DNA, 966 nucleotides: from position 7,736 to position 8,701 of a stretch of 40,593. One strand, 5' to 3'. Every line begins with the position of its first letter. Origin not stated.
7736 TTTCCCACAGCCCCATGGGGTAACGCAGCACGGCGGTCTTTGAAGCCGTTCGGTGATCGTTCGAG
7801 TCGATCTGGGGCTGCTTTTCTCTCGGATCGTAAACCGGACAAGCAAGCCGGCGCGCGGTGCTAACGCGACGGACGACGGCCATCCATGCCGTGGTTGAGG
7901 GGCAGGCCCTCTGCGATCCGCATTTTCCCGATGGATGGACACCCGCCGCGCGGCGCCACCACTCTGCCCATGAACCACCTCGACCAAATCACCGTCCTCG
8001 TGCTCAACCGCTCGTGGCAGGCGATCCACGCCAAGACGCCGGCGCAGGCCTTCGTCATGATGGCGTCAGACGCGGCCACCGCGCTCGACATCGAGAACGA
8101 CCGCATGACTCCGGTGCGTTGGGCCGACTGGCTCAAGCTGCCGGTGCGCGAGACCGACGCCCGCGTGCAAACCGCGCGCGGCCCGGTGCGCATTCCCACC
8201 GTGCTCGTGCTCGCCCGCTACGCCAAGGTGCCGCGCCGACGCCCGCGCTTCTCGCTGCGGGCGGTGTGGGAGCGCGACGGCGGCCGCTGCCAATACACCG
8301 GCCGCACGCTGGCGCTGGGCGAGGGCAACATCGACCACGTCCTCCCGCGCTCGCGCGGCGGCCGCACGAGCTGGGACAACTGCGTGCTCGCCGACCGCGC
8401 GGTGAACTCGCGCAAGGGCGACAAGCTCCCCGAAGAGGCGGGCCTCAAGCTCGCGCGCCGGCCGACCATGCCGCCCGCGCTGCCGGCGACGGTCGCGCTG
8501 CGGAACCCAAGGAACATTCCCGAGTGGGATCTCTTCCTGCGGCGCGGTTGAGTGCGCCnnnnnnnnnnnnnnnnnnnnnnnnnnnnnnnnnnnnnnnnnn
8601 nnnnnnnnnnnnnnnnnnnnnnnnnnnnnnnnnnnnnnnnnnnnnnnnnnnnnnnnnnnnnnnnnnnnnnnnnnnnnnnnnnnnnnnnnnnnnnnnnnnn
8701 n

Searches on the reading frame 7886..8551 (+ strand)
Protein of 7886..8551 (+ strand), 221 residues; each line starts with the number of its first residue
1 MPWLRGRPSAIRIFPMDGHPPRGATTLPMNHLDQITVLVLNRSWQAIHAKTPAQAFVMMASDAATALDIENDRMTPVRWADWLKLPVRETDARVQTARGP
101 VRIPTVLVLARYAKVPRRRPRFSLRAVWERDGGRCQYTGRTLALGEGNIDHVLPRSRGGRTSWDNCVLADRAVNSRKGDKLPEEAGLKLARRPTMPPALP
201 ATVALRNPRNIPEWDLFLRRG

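Call 9: search_protein_families(library=pfam, proteins=[window:7886-8551:+], max_evalue=0.01)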
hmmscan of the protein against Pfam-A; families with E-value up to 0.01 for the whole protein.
window:7886-8551:+ (221 aa): 3 families
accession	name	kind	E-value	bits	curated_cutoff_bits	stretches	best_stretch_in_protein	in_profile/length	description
PF13395.12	HNH_4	-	7e-08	32.8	22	1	135-182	1-53/54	HNH endonuclease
PF14279.12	HNH_5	-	4.1e-06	27.1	27.5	1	135-186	1-52/56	HNH endonuclease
PF01844.29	HNH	-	1.1e-05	25.9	21.4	1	135-179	1-46/47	HNH endonuclease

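Call 13: find_homologous_proteins(query=window:7972-8551:+)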
Query window:7972-8551:+: 8000 candidates shared short words with the query, none scored E <= 0.001.

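Call 15: find_homologous_proteins(query=window:7970-8548:+)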
Query seq(193 aa) (193 aa): 5302 proteins with E <= 0.001 among 5617 candidates; the best 120 are listed.
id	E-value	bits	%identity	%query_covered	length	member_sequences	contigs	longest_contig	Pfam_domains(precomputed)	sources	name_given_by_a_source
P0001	1.8e-95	337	77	99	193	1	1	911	PF13395.13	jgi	jgi:5-methylcytosine-specific restriction endonuclease McrA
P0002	2.3e-93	330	78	100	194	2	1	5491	PF13395.13,PF14279.13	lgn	-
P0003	1.4e-92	327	76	99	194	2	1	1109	PF13395.13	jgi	-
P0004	2.9e-92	326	77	99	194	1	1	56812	PF13395.13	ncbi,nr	ncbi:MAG: HNH endonuclease [Verrucomicrobia bacterium]|nr:HNH endonuclease [Verrucomicrobiota bacter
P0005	9.6e-92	324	76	99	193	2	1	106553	PF13395.13,PF01844.30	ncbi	-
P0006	1.6e-91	324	74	99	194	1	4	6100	PF13395.13,PF14279.13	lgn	-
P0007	5.6e-88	312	95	77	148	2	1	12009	PF13395.13,PF01844.30,PF14279.13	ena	-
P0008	4.7e-83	296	68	97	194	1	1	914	PF13395.13,PF01844.30,PF14279.13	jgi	-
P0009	1.1e-82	295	65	99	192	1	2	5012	PF13395.13,PF01844.30,PF14279.13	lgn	-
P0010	1.7e-82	294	66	99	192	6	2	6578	PF13395.13,PF01844.30,PF14279.13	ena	-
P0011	6.2e-82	292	68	97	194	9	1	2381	PF13395.13,PF01844.30,PF14279.13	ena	-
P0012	1.0e-81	292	68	98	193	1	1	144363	PF13395.13,PF01844.30,PF14279.13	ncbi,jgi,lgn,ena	jgi:5-methylcytosine-specific restriction endonuclease McrA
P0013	1.1e-81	292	66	97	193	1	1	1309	PF13395.13,PF01844.30,PF14279.13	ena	-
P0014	1.3e-81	291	69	97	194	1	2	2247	PF13395.13,PF01844.30,PF14279.13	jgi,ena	jgi:5-methylcytosine-specific restriction endonuclease McrA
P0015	2.0e-81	291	68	97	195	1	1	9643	PF13395.13,PF01844.30,PF14279.13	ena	-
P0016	3.1e-81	290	67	97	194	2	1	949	PF13395.13,PF01844.30,PF14279.13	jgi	jgi:5-methylcytosine-specific restriction endonuclease McrA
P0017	4.2e-81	290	67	98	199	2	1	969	PF13395.13,PF01844.30,PF14279.13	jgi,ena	jgi:5-methylcytosine-specific restriction endonuclease McrA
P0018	4.8e-81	290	66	98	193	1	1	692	PF13395.13,PF01844.30,PF14279.13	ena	-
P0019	5.7e-81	289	65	99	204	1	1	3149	PF13395.13,PF01844.30,PF14279.13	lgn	-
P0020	5.7e-81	289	66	97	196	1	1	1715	PF13395.13,PF01844.30,PF14279.13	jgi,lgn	jgi:5-methylcytosine-specific restriction endonuclease McrA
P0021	6.3e-81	289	67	97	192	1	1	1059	PF13395.13,PF01844.30,PF14279.13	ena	-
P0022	7.5e-81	289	68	97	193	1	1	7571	PF13395.13,PF01844.30,PF14279.13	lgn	-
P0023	7.7e-81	289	66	97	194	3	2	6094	PF13395.13,PF01844.30,PF14279.13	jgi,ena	-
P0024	9.3e-81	289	65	97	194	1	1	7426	PF13395.13,PF01844.30,PF14279.13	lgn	-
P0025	1.0e-80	288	65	97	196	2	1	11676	PF13395.13,PF01844.30,PF14279.13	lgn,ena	-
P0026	1.1e-80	288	66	97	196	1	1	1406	PF13395.13,PF01844.30,PF14279.13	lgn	-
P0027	1.3e-80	288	67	98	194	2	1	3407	PF13395.13,PF01844.30,PF14279.13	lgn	-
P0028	1.3e-80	288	66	97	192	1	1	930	PF13395.13,PF01844.30,PF14279.13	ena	-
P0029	1.5e-80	288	68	97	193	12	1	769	PF13395.13,PF01844.30,PF14279.13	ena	-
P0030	2.1e-80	287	67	98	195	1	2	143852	PF13395.13,PF01844.30,PF14279.13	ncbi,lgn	-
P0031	2.1e-80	287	67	98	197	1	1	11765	PF13395.13,PF01844.30,PF14279.13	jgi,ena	-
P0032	2.2e-80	287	67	97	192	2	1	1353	PF13395.13,PF01844.30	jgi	jgi:5-methylcytosine-specific restriction endonuclease McrA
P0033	3.2e-80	287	65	97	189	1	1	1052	PF13395.13,PF01844.30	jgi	jgi:5-methylcytosine-specific restriction endonuclease McrA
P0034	3.4e-80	287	66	98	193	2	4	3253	PF13395.13,PF01844.30,PF14279.13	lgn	-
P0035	3.6e-80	287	65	98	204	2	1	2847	PF13395.13,PF01844.30,PF14279.13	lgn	-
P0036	3.9e-80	287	66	97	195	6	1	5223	PF13395.13,PF01844.30,PF14279.13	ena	-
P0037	4.5e-80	286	67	97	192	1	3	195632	PF13395.13,PF01844.30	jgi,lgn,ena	-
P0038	4.5e-80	286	65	97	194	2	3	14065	PF13395.13,PF01844.30,PF14279.13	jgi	jgi:5-methylcytosine-specific restriction endonuclease McrA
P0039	4.6e-80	286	66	97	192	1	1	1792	PF13395.13,PF01844.30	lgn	-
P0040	5.0e-80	286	68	97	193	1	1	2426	PF13395.13,PF01844.30,PF14279.13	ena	-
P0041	6.5e-80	286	67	97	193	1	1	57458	PF13395.13,PF01844.30,PF14279.13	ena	-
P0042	6.8e-80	286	66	97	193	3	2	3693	PF13395.13,PF01844.30,PF14279.13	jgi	jgi:5-methylcytosine-specific restriction endonuclease McrA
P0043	7.8e-80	286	64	98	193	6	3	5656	PF13395.13,PF01844.30,PF14279.13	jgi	jgi:5-methylcytosine-specific restriction endonuclease McrA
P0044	7.8e-80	286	64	97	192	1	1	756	PF13395.13,PF01844.30,PF14279.13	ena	-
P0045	8.3e-80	285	65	98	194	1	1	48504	PF13395.13,PF01844.30,PF14279.13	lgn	-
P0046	9.3e-80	285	65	97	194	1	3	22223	PF13395.13,PF01844.30,PF14279.13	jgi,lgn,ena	jgi:5-methylcytosine-specific restriction endonuclease McrA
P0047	9.9e-80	285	67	97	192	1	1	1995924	PF13395.13,PF01844.30,PF14279.13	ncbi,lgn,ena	-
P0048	1.1e-79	285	66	99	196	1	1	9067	PF13395.13,PF01844.30,PF14279.13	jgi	jgi:5-methylcytosine-specific restriction endonuclease McrA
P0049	1.1e-79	285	64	97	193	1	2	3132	PF13395.13,PF01844.30,PF14279.13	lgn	-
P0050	1.1e-79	285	66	97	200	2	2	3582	PF13395.13,PF01844.30,PF14279.13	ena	-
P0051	1.2e-79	285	66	98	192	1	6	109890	PF13395.13,PF01844.30,PF14279.13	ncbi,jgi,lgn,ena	jgi:5-methylcytosine-specific restriction endonuclease McrA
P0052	1.6e-79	285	64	98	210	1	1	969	PF13395.13,PF01844.30,PF14279.13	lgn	-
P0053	1.9e-79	284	66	94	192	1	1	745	PF13395.13,PF01844.30,PF14279.13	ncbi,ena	-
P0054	1.9e-79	284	66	97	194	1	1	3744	PF13395.13,PF01844.30,PF14279.13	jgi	jgi:5-methylcytosine-specific restriction endonuclease McrA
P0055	2.1e-79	284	66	97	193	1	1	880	PF13395.13,PF01844.30,PF14279.13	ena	-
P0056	2.4e-79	284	65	97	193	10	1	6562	PF13395.13,PF01844.30,PF14279.13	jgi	-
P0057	2.8e-79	284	66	97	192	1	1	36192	PF13395.13,PF01844.30,PF14279.13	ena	-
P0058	3.2e-79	284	66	98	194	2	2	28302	PF13395.13,PF01844.30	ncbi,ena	-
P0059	3.2e-79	284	66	97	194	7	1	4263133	PF13395.13,PF01844.30,PF14279.13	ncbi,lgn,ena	-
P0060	3.4e-79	283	65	97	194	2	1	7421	PF13395.13,PF01844.30,PF14279.13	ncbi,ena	-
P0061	4.5e-79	283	65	97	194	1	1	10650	PF13395.13,PF01844.30,PF14279.13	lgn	-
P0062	4.5e-79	283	64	97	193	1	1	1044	PF13395.13,PF01844.30,PF14279.13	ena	-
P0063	4.5e-79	283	66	97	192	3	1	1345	PF13395.13,PF01844.30,PF14279.13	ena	-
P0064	4.9e-79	283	67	97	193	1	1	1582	PF13395.13,PF01844.30,PF14279.13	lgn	-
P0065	5.4e-79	283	66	97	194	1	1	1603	PF13395.13,PF01844.30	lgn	-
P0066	5.9e-79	283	65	98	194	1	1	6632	PF13395.13,PF01844.30,PF14279.13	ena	-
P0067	6.3e-79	283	68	97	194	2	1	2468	PF13395.13,PF01844.30,PF14279.13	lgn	-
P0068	7.0e-79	282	65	97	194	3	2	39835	PF13395.13,PF01844.30,PF14279.13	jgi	jgi:5-methylcytosine-specific restriction endonuclease McrA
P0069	7.7e-79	282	66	97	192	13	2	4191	PF13395.13,PF01844.30,PF14279.13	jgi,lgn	jgi:5-methylcytosine-specific restriction endonuclease McrA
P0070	7.7e-79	282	64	99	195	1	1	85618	PF13395.13,PF01844.30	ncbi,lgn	-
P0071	8.0e-79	282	65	97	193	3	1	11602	PF13395.13,PF01844.30,PF14279.13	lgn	-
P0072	8.1e-79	282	67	97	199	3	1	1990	PF13395.13,PF01844.30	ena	-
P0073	8.8e-79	282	66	98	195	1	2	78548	PF13395.13,PF01844.30,PF14279.13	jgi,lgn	jgi:5-methylcytosine-specific restriction endonuclease McrA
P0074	8.9e-79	282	63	97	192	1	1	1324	PF13395.13,PF01844.30,PF14279.13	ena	-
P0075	9.6e-79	282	64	97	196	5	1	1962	PF13395.13,PF01844.30,PF14279.13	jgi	-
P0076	9.7e-79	282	66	97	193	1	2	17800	PF13395.13,PF01844.30,PF14279.13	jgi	jgi:5-methylcytosine-specific restriction endonuclease McrA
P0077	1.0e-78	282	65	97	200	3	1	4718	PF13395.13,PF01844.30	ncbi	-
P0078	1.0e-78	282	66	97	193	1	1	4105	PF13395.13,PF01844.30,PF14279.13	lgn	-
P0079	1.1e-78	282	64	97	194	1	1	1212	PF13395.13,PF01844.30,PF14279.13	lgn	-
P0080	1.1e-78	282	65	97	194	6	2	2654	PF13395.13,PF01844.30,PF14279.13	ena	-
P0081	1.1e-78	282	66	97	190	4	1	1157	PF13395.13,PF01844.30,PF14279.13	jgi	jgi:5-methylcytosine-specific restriction endonuclease McrA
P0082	1.1e-78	282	66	97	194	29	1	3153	PF13395.13,PF01844.30,PF14279.13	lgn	-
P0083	1.2e-78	282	65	97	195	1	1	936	PF13395.13,PF01844.30,PF14279.13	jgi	jgi:5-methylcytosine-specific restriction endonuclease McrA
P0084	1.2e-78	282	70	93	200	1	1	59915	PF13395.13,PF01844.30,PF14279.13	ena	-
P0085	1.4e-78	282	65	97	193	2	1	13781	PF13395.13,PF01844.30,PF14279.13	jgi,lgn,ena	-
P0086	1.5e-78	281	65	97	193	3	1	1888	PF13395.13,PF01844.30,PF14279.13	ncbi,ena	-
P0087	1.6e-78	281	66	98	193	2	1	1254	PF13395.13,PF01844.30,PF14279.13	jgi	jgi:5-methylcytosine-specific restriction endonuclease McrA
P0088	1.6e-78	281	66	98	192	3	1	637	PF13395.13,PF01844.30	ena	-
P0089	1.7e-78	281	66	97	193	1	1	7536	PF13395.13,PF01844.30,PF14279.13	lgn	-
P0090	1.8e-78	281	67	97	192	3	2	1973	PF13395.13,PF01844.30,PF14279.13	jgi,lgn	jgi:5-methylcytosine-specific restriction endonuclease McrA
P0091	1.9e-78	281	65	97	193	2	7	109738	PF13395.13,PF01844.30,PF14279.13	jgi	jgi:5-methylcytosine-specific restriction endonuclease McrA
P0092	2.0e-78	281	66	97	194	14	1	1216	PF13395.13,PF01844.30,PF14279.13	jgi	-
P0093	2.1e-78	281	64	99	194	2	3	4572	PF13395.13,PF01844.30,PF14279.13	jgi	jgi:5-methylcytosine-specific restriction endonuclease McrA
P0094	2.1e-78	281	64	99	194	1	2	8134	PF13395.13,PF01844.30,PF14279.13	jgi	jgi:5-methylcytosine-specific restriction endonuclease McrA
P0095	2.3e-78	281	63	98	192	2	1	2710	PF13395.13,PF01844.30,PF14279.13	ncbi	-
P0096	2.3e-78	281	66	97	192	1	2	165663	PF13395.13,PF01844.30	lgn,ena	-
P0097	2.3e-78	281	66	97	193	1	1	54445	PF13395.13,PF01844.30,PF14279.13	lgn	-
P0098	2.4e-78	281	65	97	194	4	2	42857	PF13395.13,PF01844.30,PF14279.13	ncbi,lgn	-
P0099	2.5e-78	281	65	97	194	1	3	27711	PF13395.13,PF01844.30,PF14279.13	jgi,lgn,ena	-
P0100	2.7e-78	281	64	98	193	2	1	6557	PF13395.13,PF01844.30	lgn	-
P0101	2.8e-78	281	66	97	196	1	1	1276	PF13395.13,PF01844.30,PF14279.13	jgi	jgi:5-methylcytosine-specific restriction endonuclease McrA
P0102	2.9e-78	280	64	97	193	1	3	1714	PF13395.13,PF01844.30,PF14279.13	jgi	jgi:5-methylcytosine-specific restriction endonuclease McrA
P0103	3.7e-78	280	65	98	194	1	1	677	PF13395.13,PF01844.30,PF14279.13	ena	-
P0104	3.8e-78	280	64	97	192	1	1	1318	PF13395.13,PF01844.30,PF14279.13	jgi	jgi:5-methylcytosine-specific restriction endonuclease McrA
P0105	3.8e-78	280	66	97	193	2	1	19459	PF13395.13,PF01844.30,PF14279.13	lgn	-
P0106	4.0e-78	280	64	97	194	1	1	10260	PF13395.13,PF01844.30,PF14279.13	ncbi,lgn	-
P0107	4.0e-78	280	66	97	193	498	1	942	PF13395.13,PF01844.30,PF14279.13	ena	-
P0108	4.1e-78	280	64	97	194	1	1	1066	PF13395.13,PF01844.30,PF14279.13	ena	-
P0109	4.2e-78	280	65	97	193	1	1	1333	PF13395.13,PF01844.30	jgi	jgi:5-methylcytosine-specific restriction endonuclease McrA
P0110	4.2e-78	280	65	97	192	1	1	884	PF13395.13,PF01844.30,PF14279.13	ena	-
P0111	4.3e-78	280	64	97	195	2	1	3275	PF13395.13,PF01844.30,PF14279.13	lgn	-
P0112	4.3e-78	280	64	98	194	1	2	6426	PF13395.13,PF01844.30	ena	-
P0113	4.4e-78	280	65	98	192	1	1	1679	PF13395.13,PF01844.30,PF14279.13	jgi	jgi:5-methylcytosine-specific restriction endonuclease McrA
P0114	4.5e-78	280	66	97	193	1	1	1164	PF13395.13,PF01844.30,PF14279.13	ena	-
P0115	4.6e-78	280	65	97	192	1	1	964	PF13395.13,PF01844.30,PF14279.13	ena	-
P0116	4.7e-78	280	65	97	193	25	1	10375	PF13395.13,PF01844.30,PF14279.13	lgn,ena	-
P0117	4.9e-78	280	65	97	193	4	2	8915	PF13395.13,PF01844.30,PF14279.13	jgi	jgi:5-methylcytosine-specific restriction endonuclease McrA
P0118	5.2e-78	280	66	97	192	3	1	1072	PF13395.13,PF01844.30,PF14279.13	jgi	jgi:5-methylcytosine-specific restriction endonuclease McrA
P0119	5.3e-78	280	66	97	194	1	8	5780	PF13395.13,PF01844.30,PF14279.13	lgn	-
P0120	5.5e-78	280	67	97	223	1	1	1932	PF13395.13,PF01844.30,PF14279.13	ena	-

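Call 16: find_encoding_contigs(protein=P0004, flank=10000, max_places=3)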
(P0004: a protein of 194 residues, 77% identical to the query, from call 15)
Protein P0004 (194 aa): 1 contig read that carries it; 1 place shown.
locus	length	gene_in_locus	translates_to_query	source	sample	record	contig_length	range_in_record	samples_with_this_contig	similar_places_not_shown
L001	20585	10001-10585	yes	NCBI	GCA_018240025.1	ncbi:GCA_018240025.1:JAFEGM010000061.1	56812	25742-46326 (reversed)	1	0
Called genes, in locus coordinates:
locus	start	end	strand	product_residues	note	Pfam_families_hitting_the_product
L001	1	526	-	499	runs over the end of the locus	PF00672:HAMP (weak), PF00512:HisKA, PF13581:HATPase_c_2 (faint), PF02518:HATPase_c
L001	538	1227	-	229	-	PF00072:Response_reg, PF00486:Trans_reg_C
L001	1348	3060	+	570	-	-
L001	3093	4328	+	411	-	PF06123:CreD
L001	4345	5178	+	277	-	PF00149:Metallophos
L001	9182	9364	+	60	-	-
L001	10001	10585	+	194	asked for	PF13395:HNH_4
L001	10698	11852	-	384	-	PF00248:Aldo_ket_red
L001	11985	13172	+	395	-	PF00202:Aminotran_3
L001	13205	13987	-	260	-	-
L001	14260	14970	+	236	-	PF01127:Sdh_cyt (weak)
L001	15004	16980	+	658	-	PF00890:FAD_binding_2, PF01266:DAO (weak), PF02910:Succ_DH_flav_C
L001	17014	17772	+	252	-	PF13085:Fer2_3, PF13187:Fer4_9 (faint), PF12838:Fer4_7 (weak), PF13183:Fer4_8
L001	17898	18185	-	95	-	PF01809:YidD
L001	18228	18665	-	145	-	PF00825:Ribonuclease_P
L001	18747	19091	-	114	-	PF00468:Ribosomal_L34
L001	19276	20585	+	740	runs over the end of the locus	PF00512:HisKA, PF02518:HATPase_c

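Call 17: find_encoding_contigs(protein=P0005, flank=10000, max_places=3)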
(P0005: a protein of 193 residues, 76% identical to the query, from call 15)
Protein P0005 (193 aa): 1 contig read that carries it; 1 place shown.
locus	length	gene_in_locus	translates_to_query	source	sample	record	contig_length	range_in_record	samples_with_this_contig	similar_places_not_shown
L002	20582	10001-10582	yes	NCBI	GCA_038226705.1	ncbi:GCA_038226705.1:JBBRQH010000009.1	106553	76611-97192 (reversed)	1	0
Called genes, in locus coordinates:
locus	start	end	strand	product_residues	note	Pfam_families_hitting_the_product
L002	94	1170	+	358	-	PF03193:RsgA_GTPase, PF00005:ABC_tran (weak), PF01926:MMR_HSR1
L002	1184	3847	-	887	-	PF13491:FtsK_4TM, PF17854:FtsK_alpha, PF01580:FtsK_SpoIIIE, PF09397:FtsK_gamma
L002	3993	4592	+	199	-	PF09837:DUF2064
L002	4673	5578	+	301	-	PF20511:PMI_typeI_cat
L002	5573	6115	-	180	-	PF00293:NUDIX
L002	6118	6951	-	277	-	PF01149:Fapy_DNA_glyco, PF06831:H2TH, PF06827:zf-FPG_IleRS (weak)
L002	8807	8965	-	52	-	-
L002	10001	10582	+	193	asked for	PF01844:HNH (weak), PF13395:HNH_4 (weak)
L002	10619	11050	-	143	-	-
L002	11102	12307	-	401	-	PF00072:Response_reg, PF00512:HisKA, PF02518:HATPase_c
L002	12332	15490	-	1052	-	PF08448:PAS_4 (faint), PF00989:PAS (faint), PF08447:PAS_3, PF13188:PAS_8 (faint), PF08447:PAS_3, PF00512:HisKA, PF02518:HATPase_c, PF00072:Response_reg, +1 more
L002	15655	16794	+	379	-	PF02163:Peptidase_M50, PF00571:CBS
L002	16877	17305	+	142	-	PF09917:DUF2147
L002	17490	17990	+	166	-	-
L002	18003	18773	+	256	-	PF01048:PNP_UDP_1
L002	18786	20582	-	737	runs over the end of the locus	PF00069:Pkinase, PF07714:PK_Tyr_Ser-Thr, PF01636:APH (faint), PF03781:FGE-sulfatase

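Call 21: find_encoding_contigs(protein=P0059, flank=10000, max_places=2)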
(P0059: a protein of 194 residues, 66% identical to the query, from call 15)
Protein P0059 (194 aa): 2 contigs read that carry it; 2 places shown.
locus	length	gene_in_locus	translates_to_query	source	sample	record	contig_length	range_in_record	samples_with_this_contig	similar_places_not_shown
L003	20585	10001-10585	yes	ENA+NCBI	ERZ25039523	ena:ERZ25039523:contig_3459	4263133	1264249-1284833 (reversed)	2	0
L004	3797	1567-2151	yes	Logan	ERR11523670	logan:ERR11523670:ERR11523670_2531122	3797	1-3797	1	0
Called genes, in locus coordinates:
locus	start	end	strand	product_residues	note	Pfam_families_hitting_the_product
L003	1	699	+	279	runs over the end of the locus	PF12833:HTH_18, PF00165:HTH_AraC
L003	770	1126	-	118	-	PF00903:Glyoxalase (weak)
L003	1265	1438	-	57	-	-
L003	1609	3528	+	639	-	PF00989:PAS (weak), PF08448:PAS_4, PF08447:PAS_3, PF13426:PAS_9, PF00512:HisKA, PF02518:HATPase_c, PF00072:Response_reg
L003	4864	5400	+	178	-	-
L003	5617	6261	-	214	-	-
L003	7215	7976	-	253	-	PF23441:SDR, PF00106:adh_short, PF08659:KR, PF13561:adh_short_C2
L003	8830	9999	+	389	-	PF01139:RtcB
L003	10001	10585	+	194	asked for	PF01844:HNH (weak), PF13395:HNH_4, PF14279:HNH_5 (weak)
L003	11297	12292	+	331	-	PF04041:Glyco_hydro_130, PF00251:Glyco_hydro_32N (weak)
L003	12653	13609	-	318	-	PF00890:FAD_binding_2 (faint), PF03486:HI0933_like (faint), PF05834:Lycopene_cycl (faint), PF07992:Pyr_redox_2, PF13738:Pyr_redox_3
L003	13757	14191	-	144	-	PF21619:DUF6855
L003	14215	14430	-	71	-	PF11160:Hva1_TUDOR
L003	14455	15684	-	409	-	PF07690:MFS_1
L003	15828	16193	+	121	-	PF03551:PadR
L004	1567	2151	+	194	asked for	PF01844:HNH (weak), PF13395:HNH_4, PF14279:HNH_5 (weak)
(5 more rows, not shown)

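Call 22: find_encoding_contigs(protein=P0047, flank=10000, max_places=2)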
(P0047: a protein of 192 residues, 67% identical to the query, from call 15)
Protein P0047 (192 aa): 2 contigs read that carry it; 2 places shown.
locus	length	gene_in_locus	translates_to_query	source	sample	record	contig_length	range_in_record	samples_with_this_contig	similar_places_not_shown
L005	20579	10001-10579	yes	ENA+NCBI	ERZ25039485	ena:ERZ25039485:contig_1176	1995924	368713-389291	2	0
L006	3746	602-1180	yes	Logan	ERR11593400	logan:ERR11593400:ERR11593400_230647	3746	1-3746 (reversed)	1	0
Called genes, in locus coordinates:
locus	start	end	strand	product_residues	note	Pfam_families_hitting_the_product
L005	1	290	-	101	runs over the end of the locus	-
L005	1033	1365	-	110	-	-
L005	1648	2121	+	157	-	-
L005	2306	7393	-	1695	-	PF10282:Lactonase (faint), PF17803:Cadherin_4 (weak), PF17892:Cadherin_5 (faint), PF17963:Big_9 (weak), PF17803:Cadherin_4, PF17963:Big_9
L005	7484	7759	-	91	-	-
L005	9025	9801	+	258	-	PF10127:RlaP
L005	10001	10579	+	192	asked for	PF01844:HNH, PF13395:HNH_4, PF14279:HNH_5 (weak)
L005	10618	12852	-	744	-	PF00092:VWA, PF13519:VWA_2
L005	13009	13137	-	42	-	-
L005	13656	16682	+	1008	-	PF13360:PQQ_2, PF13570:Beta-prop_ACSF4, PF01011:PQQ (faint), PF13570:Beta-prop_ACSF4, PF13360:PQQ_2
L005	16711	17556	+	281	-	-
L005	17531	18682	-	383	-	PF04055:Radical_SAM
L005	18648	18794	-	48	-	-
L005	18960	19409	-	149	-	PF00072:Response_reg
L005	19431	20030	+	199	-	PF00210:Ferritin, PF02915:Rubrerythrin (weak)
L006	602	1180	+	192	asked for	PF01844:HNH, PF13395:HNH_4, PF14279:HNH_5 (weak)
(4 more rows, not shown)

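Call 28: search_dna_similar(query=window:7970-8548:+, collection=plasmids, mode=protein, max_rows=40)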
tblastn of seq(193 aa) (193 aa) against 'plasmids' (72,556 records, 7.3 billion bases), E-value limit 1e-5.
Records with a match: 70; places in all: 70; records where one place covers at least 80% of the query: 23.
Best place of each record, by identity: <60% 70.
By first word of the organism name: Nostoc 10; Variovorax 7; Paracoccus 5; Mycolicibacterium 4; Sinorhizobium 4; Mycobacterium 4; Tsukamurella 3; Tolypothrix 3; Rhodococcus 3; Pseudarthrobacter 2; and 19 more.
By predicted mobility (MOB-suite, as given by PLSDB): non-mobilizable 52; mobilizable 10; conjugative 8.
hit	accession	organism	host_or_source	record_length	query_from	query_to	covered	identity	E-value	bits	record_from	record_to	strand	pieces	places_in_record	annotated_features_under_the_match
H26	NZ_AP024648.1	Arthrobacter sp. StoSoilB13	-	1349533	10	190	94%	32.4%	4e-12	71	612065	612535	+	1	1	record has no annotation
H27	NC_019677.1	Nostoc sp. PCC 7524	-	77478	2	189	97%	31.1%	2e-13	75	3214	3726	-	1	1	HNH endonuclease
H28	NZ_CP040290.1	Nostoc sp. C057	Phaeoceros,pure culture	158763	3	189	97%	30.7%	4e-14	77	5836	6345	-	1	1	HNH endonuclease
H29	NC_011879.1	Pseudarthrobacter chlorophenolicus A6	-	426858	8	172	85%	34.3%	2e-12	72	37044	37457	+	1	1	HNH endonuclease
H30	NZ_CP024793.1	Nostoc flagelliforme CCNUN1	cell culture,desert soil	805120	3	168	86%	33.1%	8e-15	79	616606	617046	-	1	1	HNH endonuclease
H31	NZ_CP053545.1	Paenarthrobacter sp. YJN-5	cell culture,soil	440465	8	172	85%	33.1%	4e-13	74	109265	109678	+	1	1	HNH endonuclease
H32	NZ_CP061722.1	Pseudarthrobacter sp. BIM B-2242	cell culture,paddy soil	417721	8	173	86%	32.7%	1e-10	67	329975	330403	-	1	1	HNH endonuclease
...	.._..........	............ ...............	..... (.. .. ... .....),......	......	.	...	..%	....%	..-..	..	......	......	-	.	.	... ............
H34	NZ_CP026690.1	Nostoc sp. 'Peltigera membranacea cyanobiont' N6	Lichen thallus,Peltigera membranacea ...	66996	3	168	86%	32.5%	3e-13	74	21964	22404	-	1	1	HNH endonuclease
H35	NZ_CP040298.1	Nostoc sp. TCL26-01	Leiosporoceros dussii,pure culture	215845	3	168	86%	31.9%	8e-15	79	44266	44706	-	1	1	HNH endonuclease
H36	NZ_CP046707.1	Nostoc sp. ATCC 53789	-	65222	3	168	86%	31.9%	4e-14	77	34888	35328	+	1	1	HNH endonuclease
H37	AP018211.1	Calothrix brevissima NIES-22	-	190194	3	168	86%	31.9%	6e-14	76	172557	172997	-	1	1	hypothetical protein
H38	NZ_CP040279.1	Nostoc sp. C052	Blasia pusilla,pure culture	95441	3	168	86%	31.9%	7e-14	76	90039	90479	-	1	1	HNH endonuclease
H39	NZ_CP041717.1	Acidiphilium multivorum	Cell culture,activated sludge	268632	2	168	87%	31.5%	3e-11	68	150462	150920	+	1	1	HNH endonuclease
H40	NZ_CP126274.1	Curtobacterium sp. MCBD17_040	-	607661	8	165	82%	32.9%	7e-14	76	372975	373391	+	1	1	HNH endonuclease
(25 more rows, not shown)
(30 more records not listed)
